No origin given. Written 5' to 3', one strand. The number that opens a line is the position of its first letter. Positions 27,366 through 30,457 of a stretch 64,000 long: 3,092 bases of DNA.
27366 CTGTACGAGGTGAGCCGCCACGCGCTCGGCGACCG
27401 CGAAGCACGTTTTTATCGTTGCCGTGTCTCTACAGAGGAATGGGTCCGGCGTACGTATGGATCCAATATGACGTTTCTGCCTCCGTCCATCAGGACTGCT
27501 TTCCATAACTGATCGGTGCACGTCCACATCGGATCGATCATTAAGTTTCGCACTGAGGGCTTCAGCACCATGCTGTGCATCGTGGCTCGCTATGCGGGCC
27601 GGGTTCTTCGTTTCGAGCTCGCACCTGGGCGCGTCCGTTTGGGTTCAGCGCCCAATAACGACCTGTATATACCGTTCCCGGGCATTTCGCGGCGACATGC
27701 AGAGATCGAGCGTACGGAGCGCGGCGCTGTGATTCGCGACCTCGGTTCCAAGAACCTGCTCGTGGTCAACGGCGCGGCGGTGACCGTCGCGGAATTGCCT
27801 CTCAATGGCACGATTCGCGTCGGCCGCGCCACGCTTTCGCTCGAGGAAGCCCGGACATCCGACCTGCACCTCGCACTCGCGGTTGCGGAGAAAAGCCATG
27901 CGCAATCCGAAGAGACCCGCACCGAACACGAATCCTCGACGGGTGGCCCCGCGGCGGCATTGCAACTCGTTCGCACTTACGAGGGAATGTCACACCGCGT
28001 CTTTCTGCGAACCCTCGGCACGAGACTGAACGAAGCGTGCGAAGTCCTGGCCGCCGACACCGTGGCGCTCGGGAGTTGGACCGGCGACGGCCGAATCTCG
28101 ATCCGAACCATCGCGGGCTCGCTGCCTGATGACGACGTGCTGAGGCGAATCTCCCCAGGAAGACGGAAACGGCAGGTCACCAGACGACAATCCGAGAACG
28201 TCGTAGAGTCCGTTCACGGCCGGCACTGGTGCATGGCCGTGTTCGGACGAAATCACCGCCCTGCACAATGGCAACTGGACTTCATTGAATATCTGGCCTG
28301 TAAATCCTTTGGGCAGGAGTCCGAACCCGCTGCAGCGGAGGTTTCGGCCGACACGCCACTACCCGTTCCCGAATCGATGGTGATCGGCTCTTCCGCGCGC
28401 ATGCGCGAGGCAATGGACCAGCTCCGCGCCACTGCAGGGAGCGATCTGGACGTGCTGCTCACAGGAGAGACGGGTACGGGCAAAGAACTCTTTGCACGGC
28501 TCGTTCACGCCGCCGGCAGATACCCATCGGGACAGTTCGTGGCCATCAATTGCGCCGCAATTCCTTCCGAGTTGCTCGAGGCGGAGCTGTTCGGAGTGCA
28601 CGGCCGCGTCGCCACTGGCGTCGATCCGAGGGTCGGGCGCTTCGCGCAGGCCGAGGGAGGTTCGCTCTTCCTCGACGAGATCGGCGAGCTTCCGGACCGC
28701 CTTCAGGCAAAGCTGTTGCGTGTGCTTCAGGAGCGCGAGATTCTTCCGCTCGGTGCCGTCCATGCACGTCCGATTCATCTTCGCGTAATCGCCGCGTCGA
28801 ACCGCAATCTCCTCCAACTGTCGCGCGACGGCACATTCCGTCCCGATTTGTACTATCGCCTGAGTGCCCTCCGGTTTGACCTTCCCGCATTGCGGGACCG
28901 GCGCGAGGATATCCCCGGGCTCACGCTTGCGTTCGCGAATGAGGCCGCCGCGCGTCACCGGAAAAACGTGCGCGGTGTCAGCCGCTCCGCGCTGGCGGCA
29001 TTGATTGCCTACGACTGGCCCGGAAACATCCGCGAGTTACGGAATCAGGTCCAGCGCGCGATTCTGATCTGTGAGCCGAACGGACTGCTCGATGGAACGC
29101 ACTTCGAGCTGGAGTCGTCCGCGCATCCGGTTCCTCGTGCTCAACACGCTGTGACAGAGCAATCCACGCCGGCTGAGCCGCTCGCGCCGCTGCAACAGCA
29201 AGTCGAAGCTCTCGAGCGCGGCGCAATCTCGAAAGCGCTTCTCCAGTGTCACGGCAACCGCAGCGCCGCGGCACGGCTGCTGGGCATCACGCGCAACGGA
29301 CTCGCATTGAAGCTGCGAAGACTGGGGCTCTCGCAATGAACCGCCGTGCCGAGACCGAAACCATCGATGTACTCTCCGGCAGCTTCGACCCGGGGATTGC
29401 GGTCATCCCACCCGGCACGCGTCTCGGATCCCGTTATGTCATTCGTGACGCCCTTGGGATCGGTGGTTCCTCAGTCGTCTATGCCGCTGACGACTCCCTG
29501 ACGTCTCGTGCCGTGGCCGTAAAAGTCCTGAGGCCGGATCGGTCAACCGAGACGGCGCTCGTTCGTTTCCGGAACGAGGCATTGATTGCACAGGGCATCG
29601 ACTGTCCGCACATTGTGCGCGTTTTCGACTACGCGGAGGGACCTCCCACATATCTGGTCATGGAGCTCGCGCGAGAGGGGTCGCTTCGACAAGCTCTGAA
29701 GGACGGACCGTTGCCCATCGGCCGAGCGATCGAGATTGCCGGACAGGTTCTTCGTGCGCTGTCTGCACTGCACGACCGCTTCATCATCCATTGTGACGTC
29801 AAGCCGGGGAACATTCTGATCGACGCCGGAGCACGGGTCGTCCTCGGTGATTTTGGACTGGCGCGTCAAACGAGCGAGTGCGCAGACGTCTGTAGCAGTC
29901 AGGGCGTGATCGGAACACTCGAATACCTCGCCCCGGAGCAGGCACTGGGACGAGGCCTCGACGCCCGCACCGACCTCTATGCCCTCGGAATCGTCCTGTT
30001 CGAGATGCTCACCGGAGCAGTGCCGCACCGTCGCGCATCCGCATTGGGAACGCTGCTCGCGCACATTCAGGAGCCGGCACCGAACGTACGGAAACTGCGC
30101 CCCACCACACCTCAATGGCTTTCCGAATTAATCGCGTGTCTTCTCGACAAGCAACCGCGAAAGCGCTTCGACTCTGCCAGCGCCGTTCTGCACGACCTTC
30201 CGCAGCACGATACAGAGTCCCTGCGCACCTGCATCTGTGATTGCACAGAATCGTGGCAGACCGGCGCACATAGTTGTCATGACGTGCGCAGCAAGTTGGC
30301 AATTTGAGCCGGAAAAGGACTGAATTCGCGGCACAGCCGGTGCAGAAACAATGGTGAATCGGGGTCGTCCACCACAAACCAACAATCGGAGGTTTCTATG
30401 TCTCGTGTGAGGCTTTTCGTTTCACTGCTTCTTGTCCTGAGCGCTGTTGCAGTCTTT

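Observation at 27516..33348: FHA-sigma54 activator translationally coupled to a soluble Ser/Thr kinase, followed by a sigma-54 promoter and a tight three-gene exported-protein operon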

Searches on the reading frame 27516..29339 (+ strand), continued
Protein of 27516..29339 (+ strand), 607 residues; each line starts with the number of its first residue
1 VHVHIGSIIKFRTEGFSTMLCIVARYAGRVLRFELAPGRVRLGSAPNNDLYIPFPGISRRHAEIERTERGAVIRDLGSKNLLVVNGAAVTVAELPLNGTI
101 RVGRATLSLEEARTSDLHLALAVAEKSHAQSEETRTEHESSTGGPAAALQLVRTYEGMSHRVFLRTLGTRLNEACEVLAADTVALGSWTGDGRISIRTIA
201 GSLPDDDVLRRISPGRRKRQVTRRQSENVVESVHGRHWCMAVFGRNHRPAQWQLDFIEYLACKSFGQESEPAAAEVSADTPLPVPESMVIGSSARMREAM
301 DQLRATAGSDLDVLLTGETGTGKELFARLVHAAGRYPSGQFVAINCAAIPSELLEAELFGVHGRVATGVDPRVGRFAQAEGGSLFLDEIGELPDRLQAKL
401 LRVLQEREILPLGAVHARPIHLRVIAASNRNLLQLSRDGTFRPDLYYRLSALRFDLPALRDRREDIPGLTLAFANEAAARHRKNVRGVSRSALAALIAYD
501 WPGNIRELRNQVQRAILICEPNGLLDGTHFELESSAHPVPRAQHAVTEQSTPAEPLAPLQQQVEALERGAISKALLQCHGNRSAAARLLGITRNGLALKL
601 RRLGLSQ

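Call 81: find_encoding_contigs(protein=P0105, flank=7000, max_places=1)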
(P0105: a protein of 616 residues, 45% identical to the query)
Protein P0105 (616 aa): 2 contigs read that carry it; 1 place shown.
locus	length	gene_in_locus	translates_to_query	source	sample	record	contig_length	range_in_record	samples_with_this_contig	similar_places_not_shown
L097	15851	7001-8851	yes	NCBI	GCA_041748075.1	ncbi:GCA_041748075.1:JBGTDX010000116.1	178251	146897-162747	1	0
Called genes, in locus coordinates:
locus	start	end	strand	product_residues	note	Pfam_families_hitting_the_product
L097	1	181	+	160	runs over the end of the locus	PF00107:ADH_zinc_N (weak), PF13602:ADH_zinc_N_2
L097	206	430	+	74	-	PF04255:DUF433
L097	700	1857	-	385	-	-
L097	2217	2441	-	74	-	-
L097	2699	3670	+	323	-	PF08240:ADH_N, PF00107:ADH_zinc_N, PF13602:ADH_zinc_N_2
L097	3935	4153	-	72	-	-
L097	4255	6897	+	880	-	PF00069:Pkinase, PF07714:PK_Tyr_Ser-Thr, PF13424:TPR_12 (faint)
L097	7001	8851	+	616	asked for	PF16697:Yop-YscD_cpl (weak), PF00498:FHA, PF07728:AAA_5 (faint), PF00158:Sigma54_activat, PF14532:Sigma54_activ_2, PF25601:AAA_lid_14, PF02954:HTH_8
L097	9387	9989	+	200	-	-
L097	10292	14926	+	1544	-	PF00413:Peptidase_M10, PF00801:PKD (faint), PF13004:BACON (faint), PF19190:BACON_2 (weak), PF18911:PKD_4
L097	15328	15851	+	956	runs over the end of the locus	PF04313:HSDR_N (faint), PF00270:DEAD, PF04851:ResIII, PF18766:SWI2_SNF2, PF00271:Helicase_C (weak), PF08463:EcoEI_R_C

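Call 87: search_protein_families(library=padloc, proteins=[window:27516-29339:+], max_evalue=0.01)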
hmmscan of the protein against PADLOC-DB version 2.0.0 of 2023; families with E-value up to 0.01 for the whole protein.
window:27516-29339:+ (607 aa): 3 families
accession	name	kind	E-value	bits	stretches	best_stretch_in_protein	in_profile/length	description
PDLC01995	RtcR_PspF2--CARF_AAA_HTH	-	5.7e-92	307.3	1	279-605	159-480/481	-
PDLC01993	RtcR--CARF_AAA_HTH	-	7e-43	144.8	1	299-585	192-484/523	-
PDLC01994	RtcR_PspF1--CARF_AAA_HTH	-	3.3e-42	143.1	1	290-599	162-464/468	-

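Call 106: search_protein_families(library=pfam, alignment_id=A8, max_evalue=0.1)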
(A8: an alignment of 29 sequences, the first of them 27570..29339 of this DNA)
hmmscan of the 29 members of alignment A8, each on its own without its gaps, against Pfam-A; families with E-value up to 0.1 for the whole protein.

A. member 1, window:27570-29339:+ (589 aa): 11 families
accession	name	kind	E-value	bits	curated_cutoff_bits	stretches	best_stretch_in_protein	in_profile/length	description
PF00158.32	Sigma54_activat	-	3.3e-54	183.5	20.2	1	271-435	1-166/168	Sigma-54 interaction domain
PF14532.12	Sigma54_activ_2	-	9.2e-22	78.2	25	1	272-441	1-138/138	Sigma-54 interaction domain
PF25601.1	AAA_lid_14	-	1e-20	73.8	27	1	442-517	1-75/87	AAA+ ATPase lid domain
PF00498.31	FHA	-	1.1e-12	48.6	20.7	1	22-85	1-67/67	FHA domain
PF02954.25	HTH_8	-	3.5e-12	46.3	22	1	545-584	2-41/42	Bacterial regulatory protein, Fis family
PF16697.10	Yop-YscD_cpl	-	2.7e-11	44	33.2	1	14-93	11-92/94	Inner membrane component of T3SS, cytoplasmic domain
PF07728.20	AAA_5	-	2.1e-08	34.7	22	1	294-413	1-124/139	AAA domain (dynein-related subfamily)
PF01078.27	Mg_chelatase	-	0.0012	18.8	20.3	0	347-391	91-135/207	Magnesium chelatase, subunit ChlI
PF13191.12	AAA_16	-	0.0018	19.2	32.6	1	277-386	8-124/167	AAA ATPase domain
PF13556.12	HTH_30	-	0.0098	16.1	27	1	556-585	7-36/59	PucR C-terminal helix-turn-helix domain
PF00004.35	AAA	-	0.014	16.3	21.2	1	295-412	1-110/131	ATPase family associated with various cellular activities (AAA)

B. families by the number of members that match (of 29 scanned): 25 families
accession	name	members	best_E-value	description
PF00158.32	Sigma54_activat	29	2.6e-59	Sigma-54 interaction domain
PF14532.12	Sigma54_activ_2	29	6.2e-25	Sigma-54 interaction domain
PF25601.1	AAA_lid_14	29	9.7e-24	AAA+ ATPase lid domain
PF00498.31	FHA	29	1.6e-14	FHA domain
PF02954.25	HTH_8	29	8.5e-14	Bacterial regulatory protein, Fis family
PF16697.10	Yop-YscD_cpl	29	5.4e-13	Inner membrane component of T3SS, cytoplasmic domain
PF07728.20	AAA_5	29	2.1e-08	AAA domain (dynein-related subfamily)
PF01078.27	Mg_chelatase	28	2.9e-05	Magnesium chelatase, subunit ChlI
PF00004.35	AAA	25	3.6e-05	ATPase family associated with various cellular activities (AAA)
PF13191.12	AAA_16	16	0.00071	AAA ATPase domain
PF18024.7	HTH_50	13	0.001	Helix-turn-helix domain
PF13556.12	HTH_30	8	0.0064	PucR C-terminal helix-turn-helix domain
PF00493.29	MCM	7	6.1e-05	MCM P-loop domain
PF07726.17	AAA_3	3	0.005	ATPase family associated with various cellular activities (AAA)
PF07724.20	AAA_2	3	0.006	AAA domain (Cdc48 subfamily)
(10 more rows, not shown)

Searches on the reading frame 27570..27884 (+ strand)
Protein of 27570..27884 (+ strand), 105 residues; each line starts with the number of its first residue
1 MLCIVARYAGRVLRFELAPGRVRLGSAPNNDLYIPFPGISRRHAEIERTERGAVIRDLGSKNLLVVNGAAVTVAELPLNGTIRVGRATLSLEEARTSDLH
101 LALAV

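Call 79: search_solved_structures(query=window:27570-27884:+, max_evalue=1, show_alignments=4)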
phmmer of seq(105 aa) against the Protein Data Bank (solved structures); distinct sequences matched with E-value up to 1: 46.
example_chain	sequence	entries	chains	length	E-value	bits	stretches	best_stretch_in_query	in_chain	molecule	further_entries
6cah_A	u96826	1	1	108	2.6e-09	40.8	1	11-89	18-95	ABC transporter ATP-binding/permease protein Rv1747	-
3po8_A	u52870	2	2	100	1.8e-05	28.4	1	14-89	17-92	Putative uncharacterized protein TB39.8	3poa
2lc1_A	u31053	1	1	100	1.9e-05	28.4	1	14-89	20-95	Putative uncharacterized protein TB39.8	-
3oun_A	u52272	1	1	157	7.1e-05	26.5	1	14-88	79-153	Putative uncharacterized protein TB39.8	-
3umz_A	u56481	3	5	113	0.00014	25.6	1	14-62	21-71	Mediator of DNA damage checkpoint protein 1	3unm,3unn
3un0_B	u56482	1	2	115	0.00014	25.6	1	14-62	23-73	Mediator of DNA damage checkpoint protein 1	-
3uot_A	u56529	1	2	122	0.00016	25.4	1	13-62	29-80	Mediator of DNA damage checkpoint protein 1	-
6ren_A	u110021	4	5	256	0.00019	25.2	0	22-80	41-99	3fPizza6-SH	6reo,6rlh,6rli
6i2q_B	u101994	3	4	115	0.0003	24.5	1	3-89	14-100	Glycogen accumulation regulator GarA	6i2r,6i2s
6rej_A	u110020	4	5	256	0.0005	23.8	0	22-81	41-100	Pizza6-SH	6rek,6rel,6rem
2kkl_A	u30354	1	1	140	0.00055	23.7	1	3-89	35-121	Uncharacterized protein Mb1858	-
8p5r_G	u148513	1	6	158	0.00066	23.4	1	3-89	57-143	Glycogen accumulation regulator GarA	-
3gqs_A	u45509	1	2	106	0.00085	23.1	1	14-86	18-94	Adenylate cyclase-like protein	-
2kfu_A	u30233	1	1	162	0.0009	23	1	3-89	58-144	Rv1827 pThr 22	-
6i2p_D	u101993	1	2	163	0.00091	23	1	3-89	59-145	Glycogen accumulation regulator GarA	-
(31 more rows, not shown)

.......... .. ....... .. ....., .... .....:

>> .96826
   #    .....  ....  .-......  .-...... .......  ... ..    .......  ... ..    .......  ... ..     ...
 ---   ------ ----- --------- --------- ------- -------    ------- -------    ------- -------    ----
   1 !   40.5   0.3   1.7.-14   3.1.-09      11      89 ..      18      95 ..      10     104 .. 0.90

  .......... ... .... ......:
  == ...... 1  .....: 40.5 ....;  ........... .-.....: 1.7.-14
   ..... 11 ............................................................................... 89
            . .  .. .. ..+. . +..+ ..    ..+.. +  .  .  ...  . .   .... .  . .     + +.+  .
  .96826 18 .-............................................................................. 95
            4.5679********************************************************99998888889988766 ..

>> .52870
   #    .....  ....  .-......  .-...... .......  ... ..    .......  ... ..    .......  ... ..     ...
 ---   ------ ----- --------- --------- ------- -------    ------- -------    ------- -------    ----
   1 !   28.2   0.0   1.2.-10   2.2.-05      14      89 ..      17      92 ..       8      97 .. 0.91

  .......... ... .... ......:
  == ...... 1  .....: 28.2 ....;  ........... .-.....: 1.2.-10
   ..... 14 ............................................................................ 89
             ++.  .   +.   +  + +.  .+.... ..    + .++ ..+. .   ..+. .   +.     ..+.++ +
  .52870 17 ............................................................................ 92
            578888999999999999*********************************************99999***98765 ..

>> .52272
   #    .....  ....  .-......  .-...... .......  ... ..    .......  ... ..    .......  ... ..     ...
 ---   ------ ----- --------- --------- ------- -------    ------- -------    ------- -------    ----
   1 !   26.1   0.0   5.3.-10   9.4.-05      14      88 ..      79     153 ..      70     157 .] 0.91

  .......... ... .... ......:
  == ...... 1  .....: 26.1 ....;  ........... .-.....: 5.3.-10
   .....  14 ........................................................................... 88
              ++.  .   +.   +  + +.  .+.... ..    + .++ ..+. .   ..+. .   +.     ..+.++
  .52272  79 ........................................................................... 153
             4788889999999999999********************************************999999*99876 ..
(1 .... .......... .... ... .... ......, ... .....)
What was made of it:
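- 27633..27824 (+): FHA domain (residues 40-103). SRRH (27687-27698) and GSKN (27744-27755) are kept. The canonical GR arginine is Ser: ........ at 27639-27662. The alignment to Rv1747 and FhaA FHA domains puts their GR opposite GS (call 79).
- On FHA (phosphothreonine-binding) domain: The best PDB relative is Rv1747 FHA-1, E 2.6e-9 (call 79).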

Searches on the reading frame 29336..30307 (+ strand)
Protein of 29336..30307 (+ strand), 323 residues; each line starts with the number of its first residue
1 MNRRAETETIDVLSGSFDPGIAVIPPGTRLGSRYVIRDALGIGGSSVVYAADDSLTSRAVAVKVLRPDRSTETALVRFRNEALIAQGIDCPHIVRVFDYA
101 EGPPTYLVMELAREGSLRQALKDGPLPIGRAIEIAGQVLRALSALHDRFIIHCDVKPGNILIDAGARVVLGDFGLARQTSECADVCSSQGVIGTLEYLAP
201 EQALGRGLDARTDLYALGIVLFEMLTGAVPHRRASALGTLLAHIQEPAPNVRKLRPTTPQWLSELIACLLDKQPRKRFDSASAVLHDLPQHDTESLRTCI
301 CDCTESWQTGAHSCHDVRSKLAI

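Call 7: search_protein_families(library=pfam, proteins=[window:29336-30307:+], max_evalue=0.1)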
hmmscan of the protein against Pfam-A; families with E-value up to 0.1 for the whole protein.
window:29336-30307:+ (323 aa): 7 families
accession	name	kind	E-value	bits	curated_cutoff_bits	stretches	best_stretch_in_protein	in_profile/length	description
PF00069.31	Pkinase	-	1.1e-47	163.1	31.7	1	35-286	2-260/263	Protein kinase domain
PF07714.23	PK_Tyr_Ser-Thr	-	1.6e-30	106.8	23.1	1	40-278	7-249/258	Protein tyrosine and serine/threonine kinase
PF03109.22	ABC1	-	6.5e-07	29.2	22.9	1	144-181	183-219/244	ABC1 atypical kinase-like domain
PF01636.29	APH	-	8.7e-05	22.8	23.2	1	119-177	141-198/239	Phosphotransferase enzyme family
PF01163.29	RIO1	-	0.0084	16.2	22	1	85-174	67-149/187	RIO domain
PF17667.7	Pkinase_fungal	-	0.011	14.9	24.1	1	138-213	295-375/387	Fungal protein kinase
PF14531.12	Kinase-like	-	0.012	15.4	25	0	134-178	150-195/289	Kinase-like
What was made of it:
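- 29336..30307 (+): Soluble minimal Hanks-type Ser/Thr kinase (323 aa). It is non-RD (HCD) and its start overlaps the EBP stop (ATGA). Pkinase E 1e-47 (call 7).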

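Call 8: search_protein_families(library=ncbifam, proteins=[window:29336-30307:+], max_evalue=0.1)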
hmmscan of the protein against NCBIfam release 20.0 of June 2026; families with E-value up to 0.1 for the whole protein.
window:29336-30307:+ (323 aa): 21 families
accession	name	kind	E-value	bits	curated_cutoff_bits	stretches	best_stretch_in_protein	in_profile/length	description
NF033483.0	PknB_PASTA_kin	equivalog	1.6e-79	268.4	450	1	27-291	2-268/563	Stk1 family PASTA domain-containing Ser/Thr kinase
NF047741.1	antiphage_MADS6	equivalog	2.9e-49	168.1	460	2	106-293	274-462/612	methylation-associated defense system protein kinase MAD6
NF052427.1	StpK7MSMEG_1200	equivalog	3.3e-47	161.2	900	1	33-290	8-267/601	serine/threonine protein kinase StpK7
TIGR03903.1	TOMM_kin_cyc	equivalog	2.4e-31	108.5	705.75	1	56-286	2-242/1267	TOMM system kinase/cyclase fusion protein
NF009651.0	PRK13184.1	equivalog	8.3e-29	100.1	839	1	33-291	3-290/932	serine/threonine-protein kinase PknD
NF038150.1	lanthi_synth_IV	equivalog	4.6e-25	88.1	650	1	28-293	185-458/851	class IV lanthionine synthetase LanL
NF033442.0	BREX_PglW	equivalog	2.9e-21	75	990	2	26-179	506-663/1391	BREX system serine/threonine kinase PglW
NF053615.1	SerThrKinAfsKStmc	equivalog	1.8e-16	60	1300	1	37-277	18-254/809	protein serine/threonine kinase AfsK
NF038151.1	lanthi_synth_III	equivalog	3e-14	52.4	575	1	33-283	221-476/833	class III lanthionine synthetase LanKC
TIGR03724.2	arch_bud32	equivalog_domain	5.5e-09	35.8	125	1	85-186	52-141/193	KEOPS complex kinase/ATPase Bud32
NF043056.1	T4SS_LegK1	equivalog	3.8e-08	32.4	550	1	105-223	154-282/516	Dot/Icm T4SS effector kinase LegK1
NF011464.0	PRK14879.1-7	equivalog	1.2e-05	25.1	246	1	65-178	48-151/221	Kae1-associated kinase Bud32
NF011463.0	PRK14879.1-4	equivalog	1.2e-05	24.8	188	1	65-184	60-168/237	Kae1-associated kinase Bud32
NF007174.0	PRK09605.1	equivalog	2e-05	23.3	447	1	85-185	395-482/535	bifunctional N(6)-L-threonylcarbamoyladenine synthase/serine/threonine protein kinase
NF058632.1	SerThrKinPrkT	equivalog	2.1e-05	23.7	280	1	28-165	17-153/322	serine/threonine protein kinase PrkT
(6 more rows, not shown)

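Call 87: search_protein_families(library=padloc, proteins=[window:29336-30307:+], max_evalue=0.01)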
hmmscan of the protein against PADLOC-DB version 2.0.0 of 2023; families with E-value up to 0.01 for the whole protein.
window:29336-30307:+ (323 aa): 34 families (the best 25 are shown)
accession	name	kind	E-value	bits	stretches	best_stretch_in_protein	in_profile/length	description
PDLC04042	PD-T4-6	-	1.2e-74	249.7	1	30-293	7-274/292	-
PDLC04061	PD-T4-6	-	7.3e-70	234.9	1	28-293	12-285/510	-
PDLC04053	PD-T4-6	-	4.4e-69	231.3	1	32-289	9-269/311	-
PDLC04060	PD-T4-6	-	6.4e-68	227.8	1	27-289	3-267/486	-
PDLC04054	PD-T4-6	-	2.5e-66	222.5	1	33-287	11-269/347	-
PDLC04043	PD-T4-6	-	8.3e-65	217.6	1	32-288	15-274/452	-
PDLC04039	PD-T4-6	-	3.5e-62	208.9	1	27-282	10-266/458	-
PDLC04047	PD-T4-6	-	1.3e-61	206.5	1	28-291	6-272/327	-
PDLC04057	PD-T4-6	-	3.9e-60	202.1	1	27-290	3-269/443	-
PDLC04138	mad6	-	2.3e-59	199.9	1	30-281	49-304/659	mads_6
PDLC04048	PD-T4-6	-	6e-59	198.2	1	30-289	8-270/354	-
PDLC04052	PD-T4-6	-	3.1e-58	196.2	1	28-291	5-276/496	-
PDLC04040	PD-T4-6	-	5.9e-54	181.7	1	40-289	2-263/547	-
PDLC04041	PD-T4-6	-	3.2e-52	176.3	1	14-286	11-288/443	-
PDLC01088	C3a189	-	8.8e-46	154.8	1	40-281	5-252/840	kinase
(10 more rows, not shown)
